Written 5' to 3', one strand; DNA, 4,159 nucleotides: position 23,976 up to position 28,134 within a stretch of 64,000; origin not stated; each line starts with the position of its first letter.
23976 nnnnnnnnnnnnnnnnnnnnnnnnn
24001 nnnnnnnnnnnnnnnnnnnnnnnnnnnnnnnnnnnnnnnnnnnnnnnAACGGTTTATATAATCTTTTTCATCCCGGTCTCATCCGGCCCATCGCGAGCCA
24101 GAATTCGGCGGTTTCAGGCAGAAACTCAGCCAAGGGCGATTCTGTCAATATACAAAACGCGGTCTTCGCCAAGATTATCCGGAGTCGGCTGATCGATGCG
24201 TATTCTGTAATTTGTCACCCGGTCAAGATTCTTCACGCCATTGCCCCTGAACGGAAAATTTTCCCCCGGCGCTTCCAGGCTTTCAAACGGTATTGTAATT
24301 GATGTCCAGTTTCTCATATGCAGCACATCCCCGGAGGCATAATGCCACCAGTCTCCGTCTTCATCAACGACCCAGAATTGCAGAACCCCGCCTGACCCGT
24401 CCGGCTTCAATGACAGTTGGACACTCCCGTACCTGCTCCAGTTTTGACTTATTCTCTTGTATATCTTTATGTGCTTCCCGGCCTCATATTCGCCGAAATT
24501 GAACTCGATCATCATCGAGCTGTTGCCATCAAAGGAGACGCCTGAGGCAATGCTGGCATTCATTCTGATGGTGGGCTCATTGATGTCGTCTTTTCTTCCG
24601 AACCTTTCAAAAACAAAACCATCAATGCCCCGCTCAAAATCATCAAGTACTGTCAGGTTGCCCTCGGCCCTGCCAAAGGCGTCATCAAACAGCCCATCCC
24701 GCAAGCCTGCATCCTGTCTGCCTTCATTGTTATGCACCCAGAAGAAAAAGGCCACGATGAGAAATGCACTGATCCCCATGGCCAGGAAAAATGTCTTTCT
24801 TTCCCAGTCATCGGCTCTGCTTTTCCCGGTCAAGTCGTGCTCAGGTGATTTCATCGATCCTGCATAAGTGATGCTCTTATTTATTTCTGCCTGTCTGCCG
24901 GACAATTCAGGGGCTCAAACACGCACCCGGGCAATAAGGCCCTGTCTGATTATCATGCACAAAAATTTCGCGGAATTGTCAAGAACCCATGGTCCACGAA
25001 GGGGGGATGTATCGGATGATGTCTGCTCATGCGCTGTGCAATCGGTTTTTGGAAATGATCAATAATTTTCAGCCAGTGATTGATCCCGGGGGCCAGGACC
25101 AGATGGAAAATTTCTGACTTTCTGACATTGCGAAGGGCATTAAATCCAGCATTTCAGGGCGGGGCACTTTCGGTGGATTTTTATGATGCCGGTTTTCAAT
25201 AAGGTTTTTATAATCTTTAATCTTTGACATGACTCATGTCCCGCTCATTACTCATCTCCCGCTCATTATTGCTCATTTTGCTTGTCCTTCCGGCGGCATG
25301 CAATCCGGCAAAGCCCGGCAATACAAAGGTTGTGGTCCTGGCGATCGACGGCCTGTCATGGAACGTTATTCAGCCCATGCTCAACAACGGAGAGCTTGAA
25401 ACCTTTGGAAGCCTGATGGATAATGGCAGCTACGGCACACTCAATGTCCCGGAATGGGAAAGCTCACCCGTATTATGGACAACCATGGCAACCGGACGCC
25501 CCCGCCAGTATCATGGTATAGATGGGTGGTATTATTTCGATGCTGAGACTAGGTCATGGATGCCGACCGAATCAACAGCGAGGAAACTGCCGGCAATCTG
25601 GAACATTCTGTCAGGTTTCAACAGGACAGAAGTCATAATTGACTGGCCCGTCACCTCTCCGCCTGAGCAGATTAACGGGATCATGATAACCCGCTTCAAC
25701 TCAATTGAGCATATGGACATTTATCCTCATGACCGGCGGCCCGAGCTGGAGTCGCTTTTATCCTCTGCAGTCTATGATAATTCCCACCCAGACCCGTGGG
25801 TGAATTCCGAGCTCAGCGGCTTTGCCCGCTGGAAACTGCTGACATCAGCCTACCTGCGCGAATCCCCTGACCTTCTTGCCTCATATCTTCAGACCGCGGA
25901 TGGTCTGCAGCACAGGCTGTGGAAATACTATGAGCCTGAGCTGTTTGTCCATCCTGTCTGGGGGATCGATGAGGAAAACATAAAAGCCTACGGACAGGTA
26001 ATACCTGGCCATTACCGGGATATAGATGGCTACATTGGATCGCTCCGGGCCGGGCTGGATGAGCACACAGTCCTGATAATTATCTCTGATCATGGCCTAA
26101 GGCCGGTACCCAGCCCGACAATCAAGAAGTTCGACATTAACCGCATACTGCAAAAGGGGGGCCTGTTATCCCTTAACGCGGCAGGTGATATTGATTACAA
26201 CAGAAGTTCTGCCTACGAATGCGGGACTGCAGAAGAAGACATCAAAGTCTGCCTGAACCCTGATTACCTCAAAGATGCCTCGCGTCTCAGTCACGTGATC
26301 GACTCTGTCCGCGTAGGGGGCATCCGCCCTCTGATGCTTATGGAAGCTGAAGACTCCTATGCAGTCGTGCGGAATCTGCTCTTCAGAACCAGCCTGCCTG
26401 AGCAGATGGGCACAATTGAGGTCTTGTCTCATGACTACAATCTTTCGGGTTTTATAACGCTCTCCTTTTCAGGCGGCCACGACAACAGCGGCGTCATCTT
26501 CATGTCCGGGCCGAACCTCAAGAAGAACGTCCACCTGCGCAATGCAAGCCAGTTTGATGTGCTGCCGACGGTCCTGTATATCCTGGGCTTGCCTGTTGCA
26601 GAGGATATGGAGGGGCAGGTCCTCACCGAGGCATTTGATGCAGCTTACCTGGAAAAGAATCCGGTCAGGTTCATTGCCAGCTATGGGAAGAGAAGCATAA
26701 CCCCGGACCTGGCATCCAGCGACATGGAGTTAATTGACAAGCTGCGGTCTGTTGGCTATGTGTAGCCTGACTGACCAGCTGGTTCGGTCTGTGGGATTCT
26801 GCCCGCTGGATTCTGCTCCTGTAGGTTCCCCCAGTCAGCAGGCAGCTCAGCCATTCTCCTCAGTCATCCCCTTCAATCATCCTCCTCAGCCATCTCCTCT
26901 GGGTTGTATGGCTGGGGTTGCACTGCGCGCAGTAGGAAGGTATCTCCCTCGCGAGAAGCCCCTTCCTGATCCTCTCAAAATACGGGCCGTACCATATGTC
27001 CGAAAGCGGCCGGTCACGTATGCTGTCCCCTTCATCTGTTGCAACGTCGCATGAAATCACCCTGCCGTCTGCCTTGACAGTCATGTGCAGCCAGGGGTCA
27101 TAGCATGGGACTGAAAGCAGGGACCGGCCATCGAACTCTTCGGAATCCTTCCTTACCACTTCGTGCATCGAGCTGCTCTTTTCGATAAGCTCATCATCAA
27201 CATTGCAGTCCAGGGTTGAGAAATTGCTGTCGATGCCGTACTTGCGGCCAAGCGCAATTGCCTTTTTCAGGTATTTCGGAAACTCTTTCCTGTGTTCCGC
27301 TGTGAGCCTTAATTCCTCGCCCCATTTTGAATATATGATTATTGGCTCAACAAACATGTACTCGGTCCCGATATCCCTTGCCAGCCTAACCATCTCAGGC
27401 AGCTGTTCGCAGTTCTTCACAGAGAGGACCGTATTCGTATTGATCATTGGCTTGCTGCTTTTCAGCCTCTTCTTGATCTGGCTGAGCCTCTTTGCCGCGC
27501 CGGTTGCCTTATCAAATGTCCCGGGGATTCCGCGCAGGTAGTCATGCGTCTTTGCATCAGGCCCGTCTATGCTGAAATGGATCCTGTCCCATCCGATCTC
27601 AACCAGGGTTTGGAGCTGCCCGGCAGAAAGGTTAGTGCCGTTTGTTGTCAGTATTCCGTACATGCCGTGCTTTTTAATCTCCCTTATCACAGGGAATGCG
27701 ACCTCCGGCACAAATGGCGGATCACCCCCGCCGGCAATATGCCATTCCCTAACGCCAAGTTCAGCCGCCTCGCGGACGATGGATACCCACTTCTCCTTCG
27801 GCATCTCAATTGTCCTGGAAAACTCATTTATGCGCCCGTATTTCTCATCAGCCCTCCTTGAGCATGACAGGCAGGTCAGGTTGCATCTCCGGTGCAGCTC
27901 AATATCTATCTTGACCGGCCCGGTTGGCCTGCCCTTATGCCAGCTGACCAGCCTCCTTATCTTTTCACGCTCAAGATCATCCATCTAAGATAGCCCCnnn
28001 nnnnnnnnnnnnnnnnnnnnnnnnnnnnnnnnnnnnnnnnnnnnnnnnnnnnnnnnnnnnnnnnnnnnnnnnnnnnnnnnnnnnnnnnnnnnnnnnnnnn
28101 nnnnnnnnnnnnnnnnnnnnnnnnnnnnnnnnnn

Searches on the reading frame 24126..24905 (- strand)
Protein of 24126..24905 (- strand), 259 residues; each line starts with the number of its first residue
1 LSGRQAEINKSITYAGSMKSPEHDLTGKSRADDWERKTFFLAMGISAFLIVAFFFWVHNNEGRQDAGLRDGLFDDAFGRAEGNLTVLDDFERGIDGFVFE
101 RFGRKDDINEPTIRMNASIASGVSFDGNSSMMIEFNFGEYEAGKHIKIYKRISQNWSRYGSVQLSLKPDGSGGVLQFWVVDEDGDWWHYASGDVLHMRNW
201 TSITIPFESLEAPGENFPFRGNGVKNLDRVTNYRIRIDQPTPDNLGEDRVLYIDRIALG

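Call 12: search_protein_families(library=pfam, proteins=[window:24126-24905:-], max_evalue=0.00001)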
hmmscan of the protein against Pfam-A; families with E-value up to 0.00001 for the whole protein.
window:24126-24905:- (259 aa): 1 family
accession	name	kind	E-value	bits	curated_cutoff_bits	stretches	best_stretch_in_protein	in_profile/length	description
PF03425.19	CBM_11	-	1.2e-07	32.5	27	1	85-231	13-158/182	Carbohydrate binding domain (family 11)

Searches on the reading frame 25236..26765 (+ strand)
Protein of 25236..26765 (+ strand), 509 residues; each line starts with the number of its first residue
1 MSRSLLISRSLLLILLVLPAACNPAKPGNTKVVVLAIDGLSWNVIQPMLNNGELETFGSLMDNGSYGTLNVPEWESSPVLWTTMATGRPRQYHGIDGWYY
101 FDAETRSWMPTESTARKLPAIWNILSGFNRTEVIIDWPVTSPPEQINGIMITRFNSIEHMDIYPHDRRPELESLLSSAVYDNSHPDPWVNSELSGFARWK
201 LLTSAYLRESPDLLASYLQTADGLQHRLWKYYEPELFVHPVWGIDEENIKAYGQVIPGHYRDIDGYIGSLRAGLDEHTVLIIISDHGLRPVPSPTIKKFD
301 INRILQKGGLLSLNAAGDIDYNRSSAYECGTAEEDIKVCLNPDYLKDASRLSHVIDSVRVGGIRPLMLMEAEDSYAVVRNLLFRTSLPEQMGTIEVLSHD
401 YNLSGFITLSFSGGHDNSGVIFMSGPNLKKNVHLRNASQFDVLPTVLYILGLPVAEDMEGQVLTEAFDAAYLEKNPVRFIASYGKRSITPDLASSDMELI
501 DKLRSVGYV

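Call 13: search_protein_families(library=pfam, proteins=[window:25236-26765:+], max_evalue=0.00001)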
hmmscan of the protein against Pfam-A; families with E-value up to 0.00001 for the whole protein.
window:25236-26765:+ (509 aa): 1 family
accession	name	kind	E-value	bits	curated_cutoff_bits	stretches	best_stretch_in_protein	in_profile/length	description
PF01663.27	Phosphodiest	-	1.2e-25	91.3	23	1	32-338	1-268/342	Type I phosphodiesterase / nucleotide pyrophosphatase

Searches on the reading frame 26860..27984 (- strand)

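Call 13: search_protein_families(library=pfam, proteins=[window:26860-27984:-], max_evalue=0.00001)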
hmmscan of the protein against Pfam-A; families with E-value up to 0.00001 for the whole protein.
window:26860-27984:- (374 aa): 2 families
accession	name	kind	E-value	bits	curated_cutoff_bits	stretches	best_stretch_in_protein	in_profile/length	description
PF04055.27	Radical_SAM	-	1.3e-17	64.9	29.5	1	29-171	2-140/166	Radical SAM superfamily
PF13186.11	SPASM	-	4.1e-08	33.8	21.5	1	294-356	1-67/67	Iron-sulfur cluster-binding domain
